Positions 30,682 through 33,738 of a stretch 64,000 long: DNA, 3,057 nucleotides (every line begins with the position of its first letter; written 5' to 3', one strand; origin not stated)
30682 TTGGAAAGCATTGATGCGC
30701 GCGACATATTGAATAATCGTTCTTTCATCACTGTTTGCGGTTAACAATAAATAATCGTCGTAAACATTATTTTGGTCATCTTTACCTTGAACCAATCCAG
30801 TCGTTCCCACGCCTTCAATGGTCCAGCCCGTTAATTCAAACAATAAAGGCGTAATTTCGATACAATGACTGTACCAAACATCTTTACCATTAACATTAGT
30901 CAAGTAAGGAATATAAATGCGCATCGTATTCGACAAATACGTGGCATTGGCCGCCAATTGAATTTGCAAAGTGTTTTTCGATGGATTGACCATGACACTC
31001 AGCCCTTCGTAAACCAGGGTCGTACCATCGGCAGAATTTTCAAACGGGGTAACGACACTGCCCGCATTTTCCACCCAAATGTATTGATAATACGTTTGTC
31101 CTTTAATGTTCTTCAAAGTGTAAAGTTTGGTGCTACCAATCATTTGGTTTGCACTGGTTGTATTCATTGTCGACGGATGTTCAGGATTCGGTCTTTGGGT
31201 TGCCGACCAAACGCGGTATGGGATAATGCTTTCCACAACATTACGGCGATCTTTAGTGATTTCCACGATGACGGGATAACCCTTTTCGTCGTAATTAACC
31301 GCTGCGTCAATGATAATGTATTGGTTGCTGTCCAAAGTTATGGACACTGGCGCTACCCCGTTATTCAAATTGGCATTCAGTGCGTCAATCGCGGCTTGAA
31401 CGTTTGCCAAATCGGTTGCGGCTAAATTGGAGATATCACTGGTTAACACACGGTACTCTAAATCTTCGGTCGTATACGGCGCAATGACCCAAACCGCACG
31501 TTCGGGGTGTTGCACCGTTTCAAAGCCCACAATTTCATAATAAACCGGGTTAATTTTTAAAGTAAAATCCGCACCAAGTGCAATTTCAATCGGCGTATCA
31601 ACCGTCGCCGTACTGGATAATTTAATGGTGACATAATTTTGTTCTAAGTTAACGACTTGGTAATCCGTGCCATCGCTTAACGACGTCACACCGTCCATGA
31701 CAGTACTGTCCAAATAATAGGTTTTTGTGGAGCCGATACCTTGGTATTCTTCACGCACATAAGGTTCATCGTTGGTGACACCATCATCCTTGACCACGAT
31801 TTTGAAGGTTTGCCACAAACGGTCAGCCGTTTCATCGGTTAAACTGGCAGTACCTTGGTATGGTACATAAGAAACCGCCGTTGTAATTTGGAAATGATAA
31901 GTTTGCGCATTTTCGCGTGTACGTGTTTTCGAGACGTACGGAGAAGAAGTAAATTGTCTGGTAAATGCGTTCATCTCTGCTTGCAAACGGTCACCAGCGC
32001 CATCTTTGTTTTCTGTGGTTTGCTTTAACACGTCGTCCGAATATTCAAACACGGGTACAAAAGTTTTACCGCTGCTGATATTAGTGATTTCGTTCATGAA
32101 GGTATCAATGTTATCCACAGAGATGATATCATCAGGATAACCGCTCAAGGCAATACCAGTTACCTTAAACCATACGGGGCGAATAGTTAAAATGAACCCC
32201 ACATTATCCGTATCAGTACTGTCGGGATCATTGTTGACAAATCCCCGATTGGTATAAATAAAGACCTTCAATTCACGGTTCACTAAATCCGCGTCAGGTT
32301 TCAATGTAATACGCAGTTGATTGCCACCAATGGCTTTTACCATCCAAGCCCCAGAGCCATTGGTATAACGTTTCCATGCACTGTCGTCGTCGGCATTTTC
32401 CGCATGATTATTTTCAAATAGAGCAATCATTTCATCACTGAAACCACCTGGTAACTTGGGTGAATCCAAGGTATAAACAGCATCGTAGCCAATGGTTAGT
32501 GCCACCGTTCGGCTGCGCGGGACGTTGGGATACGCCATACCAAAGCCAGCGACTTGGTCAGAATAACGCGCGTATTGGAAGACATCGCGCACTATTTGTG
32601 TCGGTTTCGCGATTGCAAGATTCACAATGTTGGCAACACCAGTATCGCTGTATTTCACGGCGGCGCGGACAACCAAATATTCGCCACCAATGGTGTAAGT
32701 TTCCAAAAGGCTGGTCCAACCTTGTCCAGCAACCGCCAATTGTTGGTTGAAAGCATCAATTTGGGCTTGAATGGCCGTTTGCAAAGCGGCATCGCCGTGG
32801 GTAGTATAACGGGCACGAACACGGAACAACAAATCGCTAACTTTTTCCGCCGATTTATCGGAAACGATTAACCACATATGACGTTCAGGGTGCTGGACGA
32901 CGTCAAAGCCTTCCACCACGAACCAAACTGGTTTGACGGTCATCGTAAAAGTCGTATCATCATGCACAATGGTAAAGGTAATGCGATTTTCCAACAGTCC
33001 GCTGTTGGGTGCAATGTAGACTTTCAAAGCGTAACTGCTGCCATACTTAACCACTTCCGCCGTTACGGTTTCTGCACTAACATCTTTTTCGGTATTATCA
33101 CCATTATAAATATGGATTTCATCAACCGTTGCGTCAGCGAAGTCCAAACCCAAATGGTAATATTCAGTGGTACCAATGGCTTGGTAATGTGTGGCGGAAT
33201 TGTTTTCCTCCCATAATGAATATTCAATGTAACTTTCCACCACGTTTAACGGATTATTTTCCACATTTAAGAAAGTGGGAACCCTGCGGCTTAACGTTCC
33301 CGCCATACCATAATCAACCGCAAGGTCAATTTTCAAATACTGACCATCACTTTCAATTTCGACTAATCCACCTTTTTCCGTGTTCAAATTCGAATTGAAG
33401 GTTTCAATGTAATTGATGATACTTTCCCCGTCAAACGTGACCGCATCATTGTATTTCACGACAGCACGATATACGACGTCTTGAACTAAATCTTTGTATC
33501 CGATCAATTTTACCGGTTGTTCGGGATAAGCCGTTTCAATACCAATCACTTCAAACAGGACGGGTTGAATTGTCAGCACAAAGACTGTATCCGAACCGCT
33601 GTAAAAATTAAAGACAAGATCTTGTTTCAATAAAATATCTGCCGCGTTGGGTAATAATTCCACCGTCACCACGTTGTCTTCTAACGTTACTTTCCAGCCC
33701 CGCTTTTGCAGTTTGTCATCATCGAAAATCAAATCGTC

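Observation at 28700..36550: At least eleven diverged tandem copies of a 210-265 aa module I cannot assign to any family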

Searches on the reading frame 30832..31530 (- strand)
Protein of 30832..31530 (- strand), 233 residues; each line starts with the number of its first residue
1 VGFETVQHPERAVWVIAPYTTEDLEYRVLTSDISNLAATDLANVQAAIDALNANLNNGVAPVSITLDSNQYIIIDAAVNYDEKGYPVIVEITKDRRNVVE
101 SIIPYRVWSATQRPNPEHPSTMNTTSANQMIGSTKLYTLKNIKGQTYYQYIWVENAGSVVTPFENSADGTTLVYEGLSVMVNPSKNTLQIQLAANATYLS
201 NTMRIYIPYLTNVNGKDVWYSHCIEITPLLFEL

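Call 30: find_related_loci(query=A3, collection=genome_contigs, flank=10000)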
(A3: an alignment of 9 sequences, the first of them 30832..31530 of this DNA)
Query A3 (233 aa) in genome_contigs; peptide patterns used: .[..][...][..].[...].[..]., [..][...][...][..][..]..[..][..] (x = any residue, [..] = any of these).
74 stretches matched a pattern; 12 encode a relative of the query (tblastn E <= 1e-3); 11 distinct loci.
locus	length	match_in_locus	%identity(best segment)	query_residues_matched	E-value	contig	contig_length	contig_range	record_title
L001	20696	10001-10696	74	1-233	7e-122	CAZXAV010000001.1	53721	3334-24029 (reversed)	MAG TPA_asm: uncultured Prevotella sp. isolate SRP199465_co2_862 genome assembly, contig: NODE_1186_length_53721_cov_7.6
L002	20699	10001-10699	69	1-233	9e-110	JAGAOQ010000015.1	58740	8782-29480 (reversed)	MAG: Clostridia bacterium isolate RGIG8633 Water_deer_Cecum.Co__c960948, whole genome shotgun sequence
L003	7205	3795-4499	64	1-233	4e-105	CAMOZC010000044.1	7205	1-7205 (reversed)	MAG: uncultured Clostridia bacterium isolate SRR873601_bin.8_metaWRAP_v1.3_MAG genome assembly, contig: NODE_34337_lengt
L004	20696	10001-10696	64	1-233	6e-104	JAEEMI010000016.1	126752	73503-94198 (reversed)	MAG: Clostridia bacterium isolate Tb.RUG.236 k141_7326810_flag=0_multi=31.4133_len=126752, whole genome shotgun sequence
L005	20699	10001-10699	62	1-233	8e-100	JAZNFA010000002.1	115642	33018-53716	MAG: Clostridia bacterium isolate T1900044716_TS20190182.MAGScoT_cleanbin_000023 SGB_1878_k141_1378254, whole genome sho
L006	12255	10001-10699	60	1-233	1e-97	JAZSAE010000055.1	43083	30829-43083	MAG: Clostridia bacterium isolate T1900044939_TS20190405.MAGScoT_cleanbin_000018 SGB_3457_k141_310653, whole genome shot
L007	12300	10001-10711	58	1-233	1e-91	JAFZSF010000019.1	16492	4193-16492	MAG: Clostridia bacterium isolate RGIG8050 Water_buffalos_Rumen-1__c755088, whole genome shotgun sequence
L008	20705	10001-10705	55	1-233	2e-87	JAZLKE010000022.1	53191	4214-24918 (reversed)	MAG: Clostridia bacterium isolate T1900044960_TA20190018.MAGScoT_cleanbin_000028 SGB_3928_k141_802526, whole genome shot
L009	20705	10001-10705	55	1-233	6e-86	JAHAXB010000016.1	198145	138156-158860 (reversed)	MAG: Eubacteriales bacterium isolate 91 k101_611931, whole genome shotgun sequence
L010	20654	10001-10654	45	8-233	4e-55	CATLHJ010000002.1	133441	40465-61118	MAG TPA_asm: uncultured Clostridia bacterium isolate MGG05635_1680015436 genome assembly, contig: ERR3199558_150, whole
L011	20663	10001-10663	42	3-233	7e-58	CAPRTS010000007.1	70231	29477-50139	MAG TPA_asm: uncultured Eubacteriales bacterium isolate MGBC126721 genome assembly, contig: MGBC126721.7, whole genome s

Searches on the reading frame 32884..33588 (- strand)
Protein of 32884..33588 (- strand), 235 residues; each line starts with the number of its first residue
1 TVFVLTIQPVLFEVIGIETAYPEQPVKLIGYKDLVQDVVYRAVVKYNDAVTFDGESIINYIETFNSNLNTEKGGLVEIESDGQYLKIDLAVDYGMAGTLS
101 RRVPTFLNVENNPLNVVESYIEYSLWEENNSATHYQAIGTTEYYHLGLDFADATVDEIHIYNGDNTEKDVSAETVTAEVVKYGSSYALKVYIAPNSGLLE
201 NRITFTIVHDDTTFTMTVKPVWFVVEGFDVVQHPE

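Call 20: search_protein_representatives(alignment_id=A1)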
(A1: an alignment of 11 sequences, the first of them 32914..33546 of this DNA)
Query: 11 sequences, 228 profile positions. Proteins with E-value up to 0.001 (for the whole library): 17; up to 1e-10: 15; up to 1e-30: 9. The best 17 are listed.
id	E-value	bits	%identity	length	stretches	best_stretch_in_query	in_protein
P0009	0.0e+00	1167.9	-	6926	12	2-228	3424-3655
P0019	0.0e+00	1006.8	-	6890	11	1-228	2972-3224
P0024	1.7e-260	875.3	-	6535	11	1-228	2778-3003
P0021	2.0e-251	845.6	-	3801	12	1-228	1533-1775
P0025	5.4e-191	647.9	-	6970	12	2-228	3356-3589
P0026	2.3e-122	423.4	-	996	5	2-228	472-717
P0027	1.4e-121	420.9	-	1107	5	2-228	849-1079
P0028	4.5e-121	419.2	-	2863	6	2-228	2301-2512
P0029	4.8e-118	409.2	-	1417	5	2-228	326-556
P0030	1.3e-29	119.9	-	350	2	60-228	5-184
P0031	3.7e-25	105.4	-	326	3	2-228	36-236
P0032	2.7e-22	96.0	-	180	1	81-224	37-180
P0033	1.5e-13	67.4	-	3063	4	111-228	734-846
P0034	2.6e-13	66.6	-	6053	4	125-228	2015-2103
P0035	7.9e-11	58.5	-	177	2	3-132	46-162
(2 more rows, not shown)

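Call 35: search_solved_structures(query=A4, max_evalue=10)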
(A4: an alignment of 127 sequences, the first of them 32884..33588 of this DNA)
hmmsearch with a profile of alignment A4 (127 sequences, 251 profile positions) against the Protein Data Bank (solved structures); distinct sequences matched with E-value up to 10: 0.

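Call 45: predict_structure(alignment_id=A4)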
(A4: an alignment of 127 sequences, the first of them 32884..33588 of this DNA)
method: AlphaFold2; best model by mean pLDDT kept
length: 235 residues; sequences in the alignment: 127
mean_pLDDT: 92.0   pTM: 0.83
mean pLDDT of the five models: 92.0, 91.9, 91.3, 91.1, 91.0
residues with pLDDT >= 90: 182; 70-90: 50; 50-70: 3; < 50: 0
segments of 3 or more residues with pLDDT < 50: none
pLDDT, mean of each block of 10 residues (from residue 1): 85 95 92 82 93 93 95 86 94 89 94 96 92 97 94 93 91 94 93 96 96 96 90 75
secondary structure, 60 per line:
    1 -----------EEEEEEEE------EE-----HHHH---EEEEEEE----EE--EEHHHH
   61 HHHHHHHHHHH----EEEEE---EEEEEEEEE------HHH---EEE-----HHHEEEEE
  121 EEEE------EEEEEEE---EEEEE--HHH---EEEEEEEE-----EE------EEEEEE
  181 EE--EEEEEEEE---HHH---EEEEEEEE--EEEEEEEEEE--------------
elements in order: E12-19 H33-36 E40-46 H57-71 E76-80 E84-92 E105-107 E116-124 E131-137 E141-145 E154-161 E175-182 E185-192 E202-209 E212-221

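Call 48: fold_search(model_id=the predicted structure, library=pdb)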
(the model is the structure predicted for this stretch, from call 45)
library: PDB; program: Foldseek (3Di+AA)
matches with E <= 10: 1982; with E <= 0.001: 23
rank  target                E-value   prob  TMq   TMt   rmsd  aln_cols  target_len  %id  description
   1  9n5i_A                8.9e-05  0.98  0.24  0.21  14.7       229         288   10  Endogenous Pfs230D13-14 in complex with Pfs48/45 bound to anti-Pfs48/45 Fabs RUPA-71 and RUPA-44 (released 2025-10-15)
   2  3lcy_C                1.1e-04  0.98  0.21  0.24  14.1       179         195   11  Titin Ig tandem domains A164-A165 (released 2011-05-25)
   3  1ira_Y                1.3e-04  0.99  0.22  0.18  22.5       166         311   10  COMPLEX OF THE INTERLEUKIN-1 RECEPTOR WITH THE INTERLEUKIN-1 RECEPTOR ANTAGONIST (IL1RA) (released 1998-06-17)
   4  2f8v_D                2.6e-04  0.82  0.18  0.20  19.3       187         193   13  Structure of full length telethonin in complex with the N-terminus of titin (released 2006-06-27)
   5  1ya5_A                3.9e-04  0.80  0.19  0.22  22.3       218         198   12  Crystal structure of the titin domains z1z2 in complex with telethonin (released 2005-12-20)
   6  6kn9_A                4.4e-04  0.98  0.23  0.21  16.9       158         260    9  Crystal structure of human interleukin 18 receptor beta extracellular domain in complex with an antagonistic scFv (released 2020-02-12)
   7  4gaf_B                4.6e-04  0.96  0.21  0.17  20.1       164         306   10  Crystal structure of EBI-005, a chimera of human IL-1beta and IL-1Ra, bound to human Interleukin-1 receptor type 1 (released 2013-02-20)
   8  3lcy_A                5.5e-04  0.90  0.20  0.24  14.1       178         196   11  Titin Ig tandem domains A164-A165 (released 2011-05-25)
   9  3b5h_A                5.5e-04  0.85  0.21  0.25  13.3       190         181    9  Crystal structure of the extracellular portion of HAb18G/CD147 (released 2008-05-06)
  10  9e7n_B                5.9e-04  0.99  0.24  0.21  12.0       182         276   10  Pfs230 D13D14 in complex with nanobody W2809 (released 2025-07-30)
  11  6lyy_B                6.2e-04  0.91  0.21  0.23  15.5       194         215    8  Cryo-EM structure of the human MCT1/Basigin-2 complex in the presence of anti-cancer drug candidate AZD3965 in the out (released 2020-12-23)
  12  2f8v_C                6.2e-04  0.57  0.18  0.20  23.0       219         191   12  Structure of full length telethonin in complex with the N-terminus of titin (released 2006-06-27)
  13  4dep_B                7.0e-04  0.93  0.22  0.18  19.0       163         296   10  Structure of the IL-1b signaling complex (released 2012-03-21)
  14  9e7p_B                7.9e-04  0.96  0.23  0.21  12.1       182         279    9  Pfs230 D13D14 in complex with nanobody W2812 (released 2025-07-30)
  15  6sdb_B                7.9e-04  0.75  0.19  0.21  11.6       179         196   12  Chimeric titin Z1Z2 functionalized with a KLER exogenous peptide from decorin (released 2019-09-18)
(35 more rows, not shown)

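Call 54: search_protein_families(library=pfam, alignment_id=A4, max_evalue=1)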
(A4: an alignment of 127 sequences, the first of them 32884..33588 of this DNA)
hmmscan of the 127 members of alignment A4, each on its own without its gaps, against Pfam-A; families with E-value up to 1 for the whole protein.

A. member 1, window:32884-33588:- (235 aa): 0 families

B. families by the number of members that match (of 127 scanned): 77 families (the first 25 are shown)
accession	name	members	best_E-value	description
PF25484.1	DUF7907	4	0.0052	Domain of unknown function (DUF7907)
PF24243.1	Phage_tail_C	3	0.0089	Phage tail tip domain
PF01562.24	Pep_M12B_propep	3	0.0092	Reprolysin family propeptide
PF22036.2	MoaF_like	3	0.011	MoaF-like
PF02408.26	CUB_2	2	0.0035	CUB-like domain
PF05510.18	Sarcoglycan_2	2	0.0053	Sarcoglycan alpha/epsilon N-terminal domain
PF22457.1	PpPFK_gamma-like_C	2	0.033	ATP-dependent 6-phosphofructokinase subunit gamma, C-terminal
PF24016.2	DUF7330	2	0.098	Domain of unknown function (DUF7330)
PF10528.15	GLEYA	1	0.00018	GLEYA domain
PF04083.22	Abhydro_lipase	1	0.0029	Partial alpha/beta-hydrolase lipase region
PF15979.11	Glyco_hydro_115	1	0.0035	Glycosyl hydrolase family 115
PF19671.4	DUF6174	1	0.0049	Family of unknown function (DUF6174)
PF14055.11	NVEALA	1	0.0049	NVEALA protein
PF18220.6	BspA_v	1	0.0052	Adhesin BspA variable domain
PF09810.15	Exo5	1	0.0082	Exonuclease V - a 5' deoxyribonuclease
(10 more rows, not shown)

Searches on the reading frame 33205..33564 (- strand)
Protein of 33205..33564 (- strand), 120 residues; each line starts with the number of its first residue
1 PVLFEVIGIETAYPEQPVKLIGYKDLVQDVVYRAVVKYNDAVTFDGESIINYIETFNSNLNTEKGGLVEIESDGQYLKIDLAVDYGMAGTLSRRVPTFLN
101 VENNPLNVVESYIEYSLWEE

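Call 56: predict_structure(alignment_id=A5)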
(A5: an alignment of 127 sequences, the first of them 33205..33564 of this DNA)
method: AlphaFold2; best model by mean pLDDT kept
length: 120 residues; sequences in the alignment: 127
mean_pLDDT: 92.4   pTM: 0.85
mean pLDDT of the five models: 92.4, 90.9, 90.6, 89.1, 88.0
residues with pLDDT >= 90: 90; 70-90: 30; 50-70: 0; < 50: 0
segments of 3 or more residues with pLDDT < 50: none
pLDDT, mean of each block of 10 residues (from residue 1): 95 90 82 96 93 97 95 94 91 89 98 90
secondary structure, 60 per line:
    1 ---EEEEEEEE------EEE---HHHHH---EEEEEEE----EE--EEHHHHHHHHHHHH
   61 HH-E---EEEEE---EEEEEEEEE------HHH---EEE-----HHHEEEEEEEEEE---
elements in order: E4-11 E18-20 H24-28 E32-38 H49-62 E68-72 E76-84 E97-99 E108-117

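Call 59: fold_search(model_id=the predicted structure, library=pdb)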
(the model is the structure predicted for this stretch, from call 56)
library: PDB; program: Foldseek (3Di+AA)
matches with E <= 10: 124; with E <= 0.001: 0
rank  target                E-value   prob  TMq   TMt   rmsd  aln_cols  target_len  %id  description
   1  6w1k_B                9.3e-01  0.02  0.12  0.06  10.8        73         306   18  Crystal structure of the hydroxyglutarate synthase in complex with 2-oxoadipate from Oryza sativa (released 2020-06-24)
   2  6w1k_A                9.9e-01  0.02  0.12  0.06  10.7        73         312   18  Crystal structure of the hydroxyglutarate synthase in complex with 2-oxoadipate from Oryza sativa (released 2020-06-24)
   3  2r9a_A                1.1e+00  0.08  0.25  0.17   7.4       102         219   11  Crystal structure of human XLF (released 2008-01-01)
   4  6w1k_C                1.4e+00  0.02  0.12  0.06  10.7        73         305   18  Crystal structure of the hydroxyglutarate synthase in complex with 2-oxoadipate from Oryza sativa (released 2020-06-24)
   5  5d74_A                1.5e+00  0.04  0.16  0.10   8.2        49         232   20  The crystal structure of Ly7917 (released 2016-08-17)
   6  4egw_A                1.7e+00  0.04  0.22  0.13  11.4       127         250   13  The structure of the soluble domain of CorA from Methanocaldococcus jannaschii (released 2012-10-31)
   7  8tmj_D                2.1e+00  0.02  0.14  0.07  13.8        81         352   10  Cryo-EM structure of CorA in complex with conformation-specific synthetic antibody C18 and 100 uM MgCl2, State MG0.1-2 (released 2025-02-12)
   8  2qm4_C                2.4e+00  0.05  0.25  0.17   6.7       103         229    9  Crystal structure of human XLF/Cernunnos, a non-homologous end-joining factor (released 2007-12-11)
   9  3v67_B                2.5e+00  0.07  0.20  0.19  11.1        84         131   10  Periplasmic domain of Vibrio parahaemolyticus CpxA (released 2012-09-26)
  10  4i0u_E                2.5e+00  0.02  0.13  0.06  13.9        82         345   10  Improved structure of Thermotoga maritima CorA at 2.7 A resolution (released 2013-03-06)
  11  8tmb_A                2.5e+00  0.01  0.16  0.08  16.1       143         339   10  Cryo-EM structure of CorA in complex with conformation-specific synthetic antibody C12 and 20 mM MgCl2, State MG20-1 (released 2025-02-12)
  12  6s9t_A                2.7e+00  0.01  0.14  0.11  18.6       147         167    7  Dimerization domain of Xenopus laevis LDB1 in complex with darpin 3 (released 2019-10-09)
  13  5d74_B                2.9e+00  0.02  0.15  0.09   8.3        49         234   22  The crystal structure of Ly7917 (released 2016-08-17)
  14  8tmb_B                3.1e+00  0.02  0.14  0.06  13.8        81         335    7  Cryo-EM structure of CorA in complex with conformation-specific synthetic antibody C12 and 20 mM MgCl2, State MG20-1 (released 2025-02-12)
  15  2qm4_B                3.3e+00  0.03  0.25  0.17   6.7       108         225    8  Crystal structure of human XLF/Cernunnos, a non-homologous end-joining factor (released 2007-12-11)
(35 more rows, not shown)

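Call 62: fold_search(model_id=the predicted structure, library=viral)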
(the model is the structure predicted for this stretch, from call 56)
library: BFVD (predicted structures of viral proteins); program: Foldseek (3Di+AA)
matches with E <= 10: 239; with E <= 0.001: 0
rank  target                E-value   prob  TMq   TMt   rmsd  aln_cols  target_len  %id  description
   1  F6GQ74                8.2e-01  0.09  0.20  0.20   9.7        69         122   20  ORF36 [white sturgeon herpesvirus 2]
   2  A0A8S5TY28            8.7e-01  0.08  0.22  0.14  13.7        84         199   14  N-6 DNA Methylase [Phage sp. ctHEp8]
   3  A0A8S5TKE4            9.9e-01  0.04  0.19  0.18  16.3       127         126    9  Uncharacterized protein [Siphoviridae sp. ctgmM3]
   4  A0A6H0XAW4            1.4e+00  0.03  0.12  0.09  12.6        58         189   14  (no name in the UniProt tables at hand)
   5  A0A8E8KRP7            1.5e+00  0.03  0.21  0.06  18.6       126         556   11  ORF2 [Bemisia tabaci nege-like virus 1]
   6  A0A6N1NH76            1.7e+00  0.05  0.16  0.18  10.6        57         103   19  Putative ORFan [Tupanvirus deep ocean]
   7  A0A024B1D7            1.8e+00  0.03  0.17  0.17   6.9        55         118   11  Uncharacterized protein [Bacillus phage Evoli]
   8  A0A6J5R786            1.8e+00  0.01  0.14  0.09  14.3        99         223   13  AAA domain containing protein (Fragment) [uncultured Caudovirales phage]
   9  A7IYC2                2.0e+00  0.07  0.19  0.06  13.7        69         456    4  Gp51 [Corynebacterium phage P1201]
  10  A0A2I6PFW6            2.0e+00  0.06  0.17  0.06   8.4        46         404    9  DNA topoisomerase (ATP-hydrolyzing) [Proteus phage phiP4-3]
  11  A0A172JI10            2.1e+00  0.03  0.18  0.21  16.8        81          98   11  DNA binding protein HU [Bacillus phage AR9]
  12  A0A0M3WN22            2.2e+00  0.08  0.18  0.16   6.9        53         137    9  Uncharacterized protein [Perigonia lusca single nucleopolyhedrovirus]
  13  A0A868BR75            2.2e+00  0.06  0.21  0.25   8.3        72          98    8  (no name in the UniProt tables at hand)
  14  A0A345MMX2            2.4e+00  0.03  0.18  0.18  11.7        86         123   16  (no name in the UniProt tables at hand)
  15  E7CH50                2.4e+00  0.02  0.11  0.07  11.0        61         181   11  E3 ORFA [Murine adenovirus 2]
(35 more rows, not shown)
